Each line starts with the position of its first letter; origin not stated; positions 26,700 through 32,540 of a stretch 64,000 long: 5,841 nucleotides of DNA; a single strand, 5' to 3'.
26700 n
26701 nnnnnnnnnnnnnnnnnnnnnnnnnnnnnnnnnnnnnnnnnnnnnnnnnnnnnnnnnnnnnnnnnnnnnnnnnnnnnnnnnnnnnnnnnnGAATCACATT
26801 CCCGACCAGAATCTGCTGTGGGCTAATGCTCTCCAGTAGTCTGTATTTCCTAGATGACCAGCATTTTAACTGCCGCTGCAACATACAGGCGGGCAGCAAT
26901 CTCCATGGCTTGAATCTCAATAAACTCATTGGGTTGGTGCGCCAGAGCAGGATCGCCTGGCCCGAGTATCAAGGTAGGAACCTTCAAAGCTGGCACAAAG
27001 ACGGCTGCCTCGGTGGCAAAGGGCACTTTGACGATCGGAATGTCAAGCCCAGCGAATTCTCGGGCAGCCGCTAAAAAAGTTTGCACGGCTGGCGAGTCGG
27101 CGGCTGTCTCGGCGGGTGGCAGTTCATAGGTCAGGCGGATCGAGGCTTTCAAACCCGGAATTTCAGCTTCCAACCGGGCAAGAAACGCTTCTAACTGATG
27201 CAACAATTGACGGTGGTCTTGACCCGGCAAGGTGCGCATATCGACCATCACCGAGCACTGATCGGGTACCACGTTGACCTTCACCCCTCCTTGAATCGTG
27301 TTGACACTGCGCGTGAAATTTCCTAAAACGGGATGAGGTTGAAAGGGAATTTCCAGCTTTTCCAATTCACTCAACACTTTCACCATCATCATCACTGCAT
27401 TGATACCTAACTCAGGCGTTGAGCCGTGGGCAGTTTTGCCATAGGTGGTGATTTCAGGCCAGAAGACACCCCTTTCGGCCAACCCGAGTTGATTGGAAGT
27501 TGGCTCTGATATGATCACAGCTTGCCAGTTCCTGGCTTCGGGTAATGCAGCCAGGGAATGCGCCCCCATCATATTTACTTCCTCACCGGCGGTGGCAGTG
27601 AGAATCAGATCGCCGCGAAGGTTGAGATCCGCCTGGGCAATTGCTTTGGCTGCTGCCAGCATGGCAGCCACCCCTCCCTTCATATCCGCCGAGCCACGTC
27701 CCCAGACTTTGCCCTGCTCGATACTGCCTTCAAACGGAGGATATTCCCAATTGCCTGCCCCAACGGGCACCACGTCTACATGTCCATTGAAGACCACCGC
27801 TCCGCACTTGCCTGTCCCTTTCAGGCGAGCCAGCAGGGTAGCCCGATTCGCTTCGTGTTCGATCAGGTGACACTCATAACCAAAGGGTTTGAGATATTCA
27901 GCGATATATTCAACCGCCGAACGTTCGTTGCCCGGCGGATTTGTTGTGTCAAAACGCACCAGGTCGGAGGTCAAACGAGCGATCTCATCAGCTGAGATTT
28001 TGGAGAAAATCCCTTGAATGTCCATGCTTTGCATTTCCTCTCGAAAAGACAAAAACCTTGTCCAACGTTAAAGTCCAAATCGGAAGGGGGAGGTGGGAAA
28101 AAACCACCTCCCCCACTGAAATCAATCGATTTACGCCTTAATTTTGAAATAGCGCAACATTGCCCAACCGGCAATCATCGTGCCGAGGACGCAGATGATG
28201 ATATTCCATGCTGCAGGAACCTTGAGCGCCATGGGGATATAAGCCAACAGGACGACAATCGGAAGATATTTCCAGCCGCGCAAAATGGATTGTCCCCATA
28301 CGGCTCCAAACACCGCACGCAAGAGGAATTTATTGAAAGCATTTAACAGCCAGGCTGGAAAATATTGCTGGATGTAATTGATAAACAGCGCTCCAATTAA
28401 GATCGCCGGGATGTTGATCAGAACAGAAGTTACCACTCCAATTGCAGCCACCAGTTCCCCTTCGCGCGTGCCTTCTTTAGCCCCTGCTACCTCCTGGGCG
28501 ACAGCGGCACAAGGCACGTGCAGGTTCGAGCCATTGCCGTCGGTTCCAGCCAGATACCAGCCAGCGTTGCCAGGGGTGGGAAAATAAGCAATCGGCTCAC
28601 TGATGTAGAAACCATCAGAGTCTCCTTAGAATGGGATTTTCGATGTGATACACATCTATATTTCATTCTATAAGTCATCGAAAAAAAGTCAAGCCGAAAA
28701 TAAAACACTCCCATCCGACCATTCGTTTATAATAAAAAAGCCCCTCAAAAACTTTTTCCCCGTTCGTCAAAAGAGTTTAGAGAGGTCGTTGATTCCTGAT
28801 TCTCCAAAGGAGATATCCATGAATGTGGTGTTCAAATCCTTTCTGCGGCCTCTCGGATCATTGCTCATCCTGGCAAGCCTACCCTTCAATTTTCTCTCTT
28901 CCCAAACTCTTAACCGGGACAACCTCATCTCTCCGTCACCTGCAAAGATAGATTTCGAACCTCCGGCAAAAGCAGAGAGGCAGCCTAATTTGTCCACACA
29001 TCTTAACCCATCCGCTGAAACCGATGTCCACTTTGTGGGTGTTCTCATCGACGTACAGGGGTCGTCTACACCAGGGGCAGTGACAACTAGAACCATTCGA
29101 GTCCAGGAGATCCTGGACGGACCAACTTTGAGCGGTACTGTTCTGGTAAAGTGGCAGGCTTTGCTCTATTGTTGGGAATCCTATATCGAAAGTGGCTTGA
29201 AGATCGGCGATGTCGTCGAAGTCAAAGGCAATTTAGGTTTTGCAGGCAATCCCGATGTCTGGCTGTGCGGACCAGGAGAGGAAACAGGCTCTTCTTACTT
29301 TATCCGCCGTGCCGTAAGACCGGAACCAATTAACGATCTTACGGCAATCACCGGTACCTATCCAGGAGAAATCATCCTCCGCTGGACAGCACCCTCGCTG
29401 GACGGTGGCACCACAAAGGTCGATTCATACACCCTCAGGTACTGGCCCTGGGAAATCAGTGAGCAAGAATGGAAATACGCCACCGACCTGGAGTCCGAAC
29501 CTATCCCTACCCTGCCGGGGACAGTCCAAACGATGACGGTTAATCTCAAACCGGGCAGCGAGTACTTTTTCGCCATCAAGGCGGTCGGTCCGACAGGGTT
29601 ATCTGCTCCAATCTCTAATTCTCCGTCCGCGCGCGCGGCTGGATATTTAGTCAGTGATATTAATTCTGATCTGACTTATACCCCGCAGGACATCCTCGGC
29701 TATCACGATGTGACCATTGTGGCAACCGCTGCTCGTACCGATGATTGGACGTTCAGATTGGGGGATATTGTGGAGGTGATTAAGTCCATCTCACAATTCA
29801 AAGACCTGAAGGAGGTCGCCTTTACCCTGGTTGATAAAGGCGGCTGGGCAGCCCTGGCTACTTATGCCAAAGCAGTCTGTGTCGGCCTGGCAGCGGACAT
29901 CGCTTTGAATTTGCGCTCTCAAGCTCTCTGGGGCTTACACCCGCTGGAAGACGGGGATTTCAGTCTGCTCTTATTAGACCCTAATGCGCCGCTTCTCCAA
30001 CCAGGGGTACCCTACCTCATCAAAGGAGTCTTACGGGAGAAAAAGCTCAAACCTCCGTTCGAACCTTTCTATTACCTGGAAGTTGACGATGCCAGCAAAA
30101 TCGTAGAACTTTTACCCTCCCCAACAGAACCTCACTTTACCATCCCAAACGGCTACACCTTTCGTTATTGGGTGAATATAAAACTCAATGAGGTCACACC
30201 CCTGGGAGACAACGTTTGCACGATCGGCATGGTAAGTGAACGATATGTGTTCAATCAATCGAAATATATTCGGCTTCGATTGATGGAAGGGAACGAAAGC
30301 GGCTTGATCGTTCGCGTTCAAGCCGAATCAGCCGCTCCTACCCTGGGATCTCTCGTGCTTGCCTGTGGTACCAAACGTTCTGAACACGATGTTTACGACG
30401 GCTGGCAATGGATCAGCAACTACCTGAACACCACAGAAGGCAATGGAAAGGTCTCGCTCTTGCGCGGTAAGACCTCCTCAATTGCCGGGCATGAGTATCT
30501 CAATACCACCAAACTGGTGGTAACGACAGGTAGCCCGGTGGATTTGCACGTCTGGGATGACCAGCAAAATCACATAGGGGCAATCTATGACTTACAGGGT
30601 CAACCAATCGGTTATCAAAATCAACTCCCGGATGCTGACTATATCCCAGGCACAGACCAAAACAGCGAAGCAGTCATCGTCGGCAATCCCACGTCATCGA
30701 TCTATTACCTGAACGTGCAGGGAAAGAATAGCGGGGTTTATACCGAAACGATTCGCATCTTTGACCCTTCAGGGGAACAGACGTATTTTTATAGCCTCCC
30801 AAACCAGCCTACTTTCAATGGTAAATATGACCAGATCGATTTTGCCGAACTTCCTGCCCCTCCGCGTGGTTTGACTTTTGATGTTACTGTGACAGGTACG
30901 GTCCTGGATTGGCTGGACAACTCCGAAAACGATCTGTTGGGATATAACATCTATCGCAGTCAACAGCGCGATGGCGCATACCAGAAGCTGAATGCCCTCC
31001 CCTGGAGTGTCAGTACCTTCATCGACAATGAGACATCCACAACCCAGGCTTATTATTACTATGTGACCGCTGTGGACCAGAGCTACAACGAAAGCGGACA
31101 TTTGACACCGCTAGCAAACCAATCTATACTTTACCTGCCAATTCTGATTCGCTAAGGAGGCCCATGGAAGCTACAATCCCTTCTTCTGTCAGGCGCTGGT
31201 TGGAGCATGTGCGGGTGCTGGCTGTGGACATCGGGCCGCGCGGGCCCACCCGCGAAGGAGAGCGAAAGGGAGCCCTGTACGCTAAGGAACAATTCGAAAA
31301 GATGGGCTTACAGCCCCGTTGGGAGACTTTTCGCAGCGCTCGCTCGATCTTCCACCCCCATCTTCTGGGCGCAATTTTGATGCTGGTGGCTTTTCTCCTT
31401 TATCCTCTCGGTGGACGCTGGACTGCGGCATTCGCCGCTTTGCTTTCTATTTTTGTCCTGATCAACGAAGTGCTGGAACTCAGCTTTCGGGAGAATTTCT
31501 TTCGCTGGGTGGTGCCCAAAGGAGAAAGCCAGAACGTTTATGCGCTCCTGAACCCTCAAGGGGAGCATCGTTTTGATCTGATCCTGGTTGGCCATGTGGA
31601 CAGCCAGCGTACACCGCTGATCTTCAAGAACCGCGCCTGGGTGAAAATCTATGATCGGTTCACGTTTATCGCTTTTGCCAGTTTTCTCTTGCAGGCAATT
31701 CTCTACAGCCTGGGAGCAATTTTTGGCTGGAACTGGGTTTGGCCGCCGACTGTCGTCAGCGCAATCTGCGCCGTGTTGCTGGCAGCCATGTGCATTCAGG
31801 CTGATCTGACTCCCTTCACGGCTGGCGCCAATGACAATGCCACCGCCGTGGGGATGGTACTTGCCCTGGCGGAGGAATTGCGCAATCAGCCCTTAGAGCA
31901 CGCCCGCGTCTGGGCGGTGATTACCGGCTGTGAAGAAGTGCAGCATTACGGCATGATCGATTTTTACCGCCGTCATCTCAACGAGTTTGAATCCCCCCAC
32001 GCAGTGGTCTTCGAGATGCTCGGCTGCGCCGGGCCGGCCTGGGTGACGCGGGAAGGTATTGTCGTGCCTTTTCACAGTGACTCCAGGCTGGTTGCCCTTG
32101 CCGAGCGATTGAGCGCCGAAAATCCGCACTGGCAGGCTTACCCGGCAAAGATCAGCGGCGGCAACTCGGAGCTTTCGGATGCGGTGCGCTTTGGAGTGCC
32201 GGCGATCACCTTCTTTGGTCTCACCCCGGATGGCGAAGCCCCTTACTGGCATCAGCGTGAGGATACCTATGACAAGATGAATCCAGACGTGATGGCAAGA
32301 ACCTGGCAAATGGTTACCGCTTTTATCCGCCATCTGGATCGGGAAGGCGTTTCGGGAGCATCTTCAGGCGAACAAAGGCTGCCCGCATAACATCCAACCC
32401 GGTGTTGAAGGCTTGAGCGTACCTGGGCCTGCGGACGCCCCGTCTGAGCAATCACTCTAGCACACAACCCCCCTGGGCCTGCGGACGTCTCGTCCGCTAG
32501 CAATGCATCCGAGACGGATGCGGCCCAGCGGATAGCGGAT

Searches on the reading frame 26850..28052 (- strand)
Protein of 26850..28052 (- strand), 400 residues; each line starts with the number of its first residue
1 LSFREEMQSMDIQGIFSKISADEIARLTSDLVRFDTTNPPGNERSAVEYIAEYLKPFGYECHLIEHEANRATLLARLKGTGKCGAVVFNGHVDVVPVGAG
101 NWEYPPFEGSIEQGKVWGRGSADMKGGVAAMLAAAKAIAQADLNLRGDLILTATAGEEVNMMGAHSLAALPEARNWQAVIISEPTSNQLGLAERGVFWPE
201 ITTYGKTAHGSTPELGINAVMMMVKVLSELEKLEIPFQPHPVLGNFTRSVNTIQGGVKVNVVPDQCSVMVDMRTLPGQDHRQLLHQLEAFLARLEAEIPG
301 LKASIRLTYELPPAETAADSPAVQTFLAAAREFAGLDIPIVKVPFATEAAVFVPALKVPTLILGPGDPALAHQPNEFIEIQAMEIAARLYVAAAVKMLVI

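Call 10: search_protein_families(library=pfam, proteins=[window:26850-28052:-])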
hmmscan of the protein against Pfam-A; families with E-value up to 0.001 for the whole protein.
window:26850-28052:- (400 aa): 4 families
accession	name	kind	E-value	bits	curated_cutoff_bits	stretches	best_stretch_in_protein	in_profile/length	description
PF01546.33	Peptidase_M20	-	1.9e-39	136.2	24.6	1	88-394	2-204/206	Peptidase family M20/M25/M40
PF07687.19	M20_dimer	-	1.6e-21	76.7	21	1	192-295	2-103/107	Peptidase dimerisation domain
PF04389.22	Peptidase_M28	-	7.5e-10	39.3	21.3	1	74-180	3-90/193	Peptidase family M28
PF05343.19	Peptidase_M42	-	0.00051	19.6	23.2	0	122-168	133-177/292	M42 glutamyl aminopeptidase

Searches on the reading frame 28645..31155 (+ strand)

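Call 10: search_protein_families(library=pfam, proteins=[window:28645-31155:+])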
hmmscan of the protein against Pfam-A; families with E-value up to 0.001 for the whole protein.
window:28645-31155:+ (836 aa): 1 family
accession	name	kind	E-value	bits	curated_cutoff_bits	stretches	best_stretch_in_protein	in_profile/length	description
PF00041.27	fn3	-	9.6e-10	39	25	1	229-321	3-79/84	Fibronectin type III domain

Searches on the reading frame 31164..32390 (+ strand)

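Call 10: search_protein_families(library=pfam, proteins=[window:31164-32390:+])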
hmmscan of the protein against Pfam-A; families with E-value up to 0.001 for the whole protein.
window:31164-32390:+ (408 aa): 2 families
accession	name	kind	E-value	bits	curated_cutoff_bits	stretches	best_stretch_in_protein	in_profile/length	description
PF04389.22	Peptidase_M28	-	6.9e-15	55.7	21.3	1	214-387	22-192/193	Peptidase family M28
PF01546.33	Peptidase_M20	-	0.00037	20.9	24.6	1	221-388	32-204/206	Peptidase family M20/M25/M40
